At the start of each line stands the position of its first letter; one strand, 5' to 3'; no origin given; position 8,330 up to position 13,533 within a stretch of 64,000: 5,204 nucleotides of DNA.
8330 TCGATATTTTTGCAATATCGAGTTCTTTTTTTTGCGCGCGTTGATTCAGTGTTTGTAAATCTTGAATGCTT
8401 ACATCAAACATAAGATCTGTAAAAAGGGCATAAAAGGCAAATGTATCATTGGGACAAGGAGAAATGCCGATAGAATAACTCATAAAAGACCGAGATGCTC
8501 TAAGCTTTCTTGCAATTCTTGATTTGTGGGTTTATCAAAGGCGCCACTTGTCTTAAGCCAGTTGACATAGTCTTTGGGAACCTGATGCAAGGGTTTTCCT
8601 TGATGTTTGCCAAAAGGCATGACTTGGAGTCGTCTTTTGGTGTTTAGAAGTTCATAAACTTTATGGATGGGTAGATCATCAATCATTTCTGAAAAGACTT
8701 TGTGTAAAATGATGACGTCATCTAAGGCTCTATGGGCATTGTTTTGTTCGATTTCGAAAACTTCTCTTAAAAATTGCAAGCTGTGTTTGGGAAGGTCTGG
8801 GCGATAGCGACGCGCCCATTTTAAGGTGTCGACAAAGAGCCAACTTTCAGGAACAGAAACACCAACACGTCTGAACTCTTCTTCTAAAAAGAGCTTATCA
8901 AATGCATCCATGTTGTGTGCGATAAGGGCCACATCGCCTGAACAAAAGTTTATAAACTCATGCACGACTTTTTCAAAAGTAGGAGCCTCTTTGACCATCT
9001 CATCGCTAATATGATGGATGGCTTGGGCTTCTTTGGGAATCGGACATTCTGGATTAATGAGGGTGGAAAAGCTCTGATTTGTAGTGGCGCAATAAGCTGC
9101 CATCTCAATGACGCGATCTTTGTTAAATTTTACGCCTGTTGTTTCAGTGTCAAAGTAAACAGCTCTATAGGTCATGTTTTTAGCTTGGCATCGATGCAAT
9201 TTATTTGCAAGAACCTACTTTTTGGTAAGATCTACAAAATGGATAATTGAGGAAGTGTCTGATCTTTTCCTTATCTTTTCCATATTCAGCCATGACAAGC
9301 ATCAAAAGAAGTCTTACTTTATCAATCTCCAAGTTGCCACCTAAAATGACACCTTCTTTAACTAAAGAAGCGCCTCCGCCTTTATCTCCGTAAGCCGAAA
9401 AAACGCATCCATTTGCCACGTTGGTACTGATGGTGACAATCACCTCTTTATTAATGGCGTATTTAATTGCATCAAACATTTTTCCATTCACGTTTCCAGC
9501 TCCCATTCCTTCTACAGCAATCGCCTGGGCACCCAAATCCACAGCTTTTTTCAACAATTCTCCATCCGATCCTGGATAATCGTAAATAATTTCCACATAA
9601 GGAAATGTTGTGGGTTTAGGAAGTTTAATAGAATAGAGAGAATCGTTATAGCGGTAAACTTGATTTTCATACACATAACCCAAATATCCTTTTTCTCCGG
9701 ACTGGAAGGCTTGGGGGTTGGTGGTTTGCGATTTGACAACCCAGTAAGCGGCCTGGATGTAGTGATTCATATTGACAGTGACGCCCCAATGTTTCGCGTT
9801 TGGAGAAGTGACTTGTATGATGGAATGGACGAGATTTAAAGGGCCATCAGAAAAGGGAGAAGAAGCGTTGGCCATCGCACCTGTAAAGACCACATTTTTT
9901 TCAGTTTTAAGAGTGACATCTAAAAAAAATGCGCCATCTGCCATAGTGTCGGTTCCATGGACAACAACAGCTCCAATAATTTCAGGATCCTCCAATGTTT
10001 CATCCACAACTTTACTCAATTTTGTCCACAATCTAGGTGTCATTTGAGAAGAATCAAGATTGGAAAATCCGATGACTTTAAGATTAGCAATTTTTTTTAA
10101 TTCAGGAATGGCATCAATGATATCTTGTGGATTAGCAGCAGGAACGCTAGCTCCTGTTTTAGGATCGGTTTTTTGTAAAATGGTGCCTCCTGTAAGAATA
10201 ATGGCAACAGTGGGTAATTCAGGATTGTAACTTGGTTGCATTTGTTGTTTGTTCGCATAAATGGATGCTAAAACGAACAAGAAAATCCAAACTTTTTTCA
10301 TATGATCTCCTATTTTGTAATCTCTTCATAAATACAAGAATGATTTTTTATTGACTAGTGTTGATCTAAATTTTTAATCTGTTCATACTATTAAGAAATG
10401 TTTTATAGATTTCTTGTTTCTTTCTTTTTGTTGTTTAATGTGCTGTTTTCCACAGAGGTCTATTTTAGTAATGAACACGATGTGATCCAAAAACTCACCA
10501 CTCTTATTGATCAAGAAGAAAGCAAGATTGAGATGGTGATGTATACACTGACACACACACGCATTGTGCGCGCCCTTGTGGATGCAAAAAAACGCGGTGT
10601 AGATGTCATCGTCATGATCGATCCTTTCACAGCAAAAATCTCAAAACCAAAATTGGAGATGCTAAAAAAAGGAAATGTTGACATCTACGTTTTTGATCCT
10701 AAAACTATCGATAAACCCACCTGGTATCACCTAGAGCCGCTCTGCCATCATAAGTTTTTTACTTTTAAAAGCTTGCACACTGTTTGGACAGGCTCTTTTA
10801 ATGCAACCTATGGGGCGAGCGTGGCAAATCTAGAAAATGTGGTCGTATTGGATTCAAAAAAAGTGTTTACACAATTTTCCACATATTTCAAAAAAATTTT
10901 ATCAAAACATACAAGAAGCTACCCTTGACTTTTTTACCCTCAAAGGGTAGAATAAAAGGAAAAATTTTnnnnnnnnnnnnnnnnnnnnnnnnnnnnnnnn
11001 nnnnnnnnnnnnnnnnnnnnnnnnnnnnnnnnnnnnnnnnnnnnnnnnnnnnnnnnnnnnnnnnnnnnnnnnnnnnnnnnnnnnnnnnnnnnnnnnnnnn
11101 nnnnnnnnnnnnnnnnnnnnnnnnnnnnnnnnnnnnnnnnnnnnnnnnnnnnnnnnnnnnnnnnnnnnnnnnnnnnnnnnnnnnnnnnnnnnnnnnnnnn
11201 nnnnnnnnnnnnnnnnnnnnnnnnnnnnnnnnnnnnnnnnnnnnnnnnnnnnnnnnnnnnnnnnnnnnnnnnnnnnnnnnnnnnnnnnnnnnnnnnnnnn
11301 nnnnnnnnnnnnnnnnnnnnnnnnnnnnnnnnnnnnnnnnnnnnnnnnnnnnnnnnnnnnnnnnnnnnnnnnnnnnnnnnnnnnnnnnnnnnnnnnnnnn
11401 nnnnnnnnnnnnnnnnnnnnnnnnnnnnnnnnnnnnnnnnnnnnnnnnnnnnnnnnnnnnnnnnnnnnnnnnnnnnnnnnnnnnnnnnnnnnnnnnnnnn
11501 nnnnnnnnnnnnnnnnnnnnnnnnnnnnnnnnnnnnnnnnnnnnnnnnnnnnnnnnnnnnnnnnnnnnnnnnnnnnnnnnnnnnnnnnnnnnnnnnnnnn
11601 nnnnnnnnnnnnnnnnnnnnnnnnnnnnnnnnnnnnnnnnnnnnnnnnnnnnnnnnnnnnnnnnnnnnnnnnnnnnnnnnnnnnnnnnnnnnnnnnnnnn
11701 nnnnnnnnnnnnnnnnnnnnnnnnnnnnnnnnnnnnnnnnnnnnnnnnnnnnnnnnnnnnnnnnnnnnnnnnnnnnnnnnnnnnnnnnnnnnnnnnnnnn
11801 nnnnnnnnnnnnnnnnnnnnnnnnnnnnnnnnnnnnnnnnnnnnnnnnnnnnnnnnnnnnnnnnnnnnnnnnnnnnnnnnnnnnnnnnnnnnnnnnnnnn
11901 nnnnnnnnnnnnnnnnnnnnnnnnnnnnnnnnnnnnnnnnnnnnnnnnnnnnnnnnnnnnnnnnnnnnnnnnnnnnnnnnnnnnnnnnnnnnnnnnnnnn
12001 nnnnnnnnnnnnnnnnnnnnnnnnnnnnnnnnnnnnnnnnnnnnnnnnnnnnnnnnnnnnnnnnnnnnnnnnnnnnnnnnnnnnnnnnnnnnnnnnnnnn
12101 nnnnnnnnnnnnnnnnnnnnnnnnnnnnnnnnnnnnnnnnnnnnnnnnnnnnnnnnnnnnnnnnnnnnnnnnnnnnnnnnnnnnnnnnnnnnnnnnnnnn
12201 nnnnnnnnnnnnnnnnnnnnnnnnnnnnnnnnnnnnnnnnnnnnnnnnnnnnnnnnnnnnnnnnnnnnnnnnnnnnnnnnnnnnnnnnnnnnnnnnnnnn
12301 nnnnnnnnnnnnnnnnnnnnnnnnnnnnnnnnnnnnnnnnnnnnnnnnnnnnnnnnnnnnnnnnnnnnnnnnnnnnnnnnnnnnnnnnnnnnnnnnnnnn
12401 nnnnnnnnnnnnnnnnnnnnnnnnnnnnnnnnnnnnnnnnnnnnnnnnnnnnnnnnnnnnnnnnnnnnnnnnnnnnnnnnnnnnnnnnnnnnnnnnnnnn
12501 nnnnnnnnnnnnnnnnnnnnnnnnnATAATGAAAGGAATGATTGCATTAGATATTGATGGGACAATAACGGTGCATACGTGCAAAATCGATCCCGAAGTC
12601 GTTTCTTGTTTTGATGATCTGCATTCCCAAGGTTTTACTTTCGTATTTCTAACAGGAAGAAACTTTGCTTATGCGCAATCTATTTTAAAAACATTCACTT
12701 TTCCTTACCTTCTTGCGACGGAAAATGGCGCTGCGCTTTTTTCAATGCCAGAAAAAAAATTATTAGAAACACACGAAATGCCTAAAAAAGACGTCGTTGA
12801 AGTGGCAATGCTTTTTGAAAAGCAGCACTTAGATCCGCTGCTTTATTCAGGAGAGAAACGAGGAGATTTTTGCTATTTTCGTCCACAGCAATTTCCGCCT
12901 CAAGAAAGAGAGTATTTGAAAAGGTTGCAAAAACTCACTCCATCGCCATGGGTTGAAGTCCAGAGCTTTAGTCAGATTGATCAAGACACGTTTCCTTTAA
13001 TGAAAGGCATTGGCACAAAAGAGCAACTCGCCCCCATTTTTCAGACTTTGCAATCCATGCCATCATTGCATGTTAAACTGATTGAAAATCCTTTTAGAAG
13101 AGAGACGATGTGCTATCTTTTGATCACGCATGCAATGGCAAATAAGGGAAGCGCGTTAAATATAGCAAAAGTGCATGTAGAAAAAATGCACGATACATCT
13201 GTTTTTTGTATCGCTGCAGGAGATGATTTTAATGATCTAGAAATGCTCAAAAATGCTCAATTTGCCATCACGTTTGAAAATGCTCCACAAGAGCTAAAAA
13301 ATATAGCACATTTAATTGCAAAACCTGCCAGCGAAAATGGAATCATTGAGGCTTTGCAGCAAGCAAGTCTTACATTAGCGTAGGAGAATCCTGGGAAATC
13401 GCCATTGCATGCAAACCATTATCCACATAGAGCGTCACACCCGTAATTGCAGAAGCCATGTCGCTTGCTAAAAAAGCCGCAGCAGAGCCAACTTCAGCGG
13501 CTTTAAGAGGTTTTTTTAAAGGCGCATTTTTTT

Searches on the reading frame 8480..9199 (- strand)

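Call 98: search_protein_families(library=pfam, proteins=[window:8480-9199:-], max_evalue=0.00001)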
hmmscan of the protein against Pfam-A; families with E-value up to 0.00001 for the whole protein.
window:8480-9199:- (239 aa): 3 families
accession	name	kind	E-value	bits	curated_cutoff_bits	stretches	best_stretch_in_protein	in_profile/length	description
PF00929.31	RNase_T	-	2.5e-33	116.4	24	1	14-169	1-164/164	Exonuclease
PF12843.12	QSregVF_b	-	8.8e-08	32.4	22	1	192-221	11-39/66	Putative quorum-sensing-regulated virulence factor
PF13482.12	RNase_H_2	-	5.7e-06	26.8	22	0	14-153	1-118/165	RNase_H superfamily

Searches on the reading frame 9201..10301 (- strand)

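Call 98: search_protein_families(library=pfam, proteins=[window:9201-10301:-], max_evalue=0.00001)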
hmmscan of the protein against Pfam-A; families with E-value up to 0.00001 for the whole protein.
window:9201-10301:- (366 aa): 2 families
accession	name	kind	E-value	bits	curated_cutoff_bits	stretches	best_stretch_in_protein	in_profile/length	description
PF00710.25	Asparaginase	-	2.5e-52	177.6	22.5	1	32-219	2-189/193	Asparaginase, N-terminal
PF17763.6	Asparaginase_C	-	1.6e-25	89.8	34.6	1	236-350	2-113/114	Glutaminase/Asparaginase C-terminal domain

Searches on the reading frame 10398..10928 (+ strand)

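Call 98: search_protein_families(library=pfam, proteins=[window:10398-10928:+], max_evalue=0.00001)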
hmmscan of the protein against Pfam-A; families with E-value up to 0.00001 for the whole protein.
window:10398-10928:+ (176 aa): 1 family
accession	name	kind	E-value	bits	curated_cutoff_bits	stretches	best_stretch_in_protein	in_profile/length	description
PF13091.12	PLDc_2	-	3.4e-24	85.6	27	1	34-167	2-131/132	PLD-like domain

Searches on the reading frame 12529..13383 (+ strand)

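Call 99: search_protein_families(library=pfam, proteins=[window:12529-13383:+], max_evalue=0.00001)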
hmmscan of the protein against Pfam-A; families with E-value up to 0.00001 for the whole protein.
window:12529-13383:+ (284 aa): 2 families
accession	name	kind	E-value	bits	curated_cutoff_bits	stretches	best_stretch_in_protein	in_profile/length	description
PF08282.18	Hydrolase_3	-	3.1e-34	119.3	20.9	1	5-276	1-255/255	haloacid dehalogenase-like hydrolase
PF05116.19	S6PP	-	3.1e-07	30.7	20.3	0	197-277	157-243/247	Sucrose-6F-phosphate phosphohydrolase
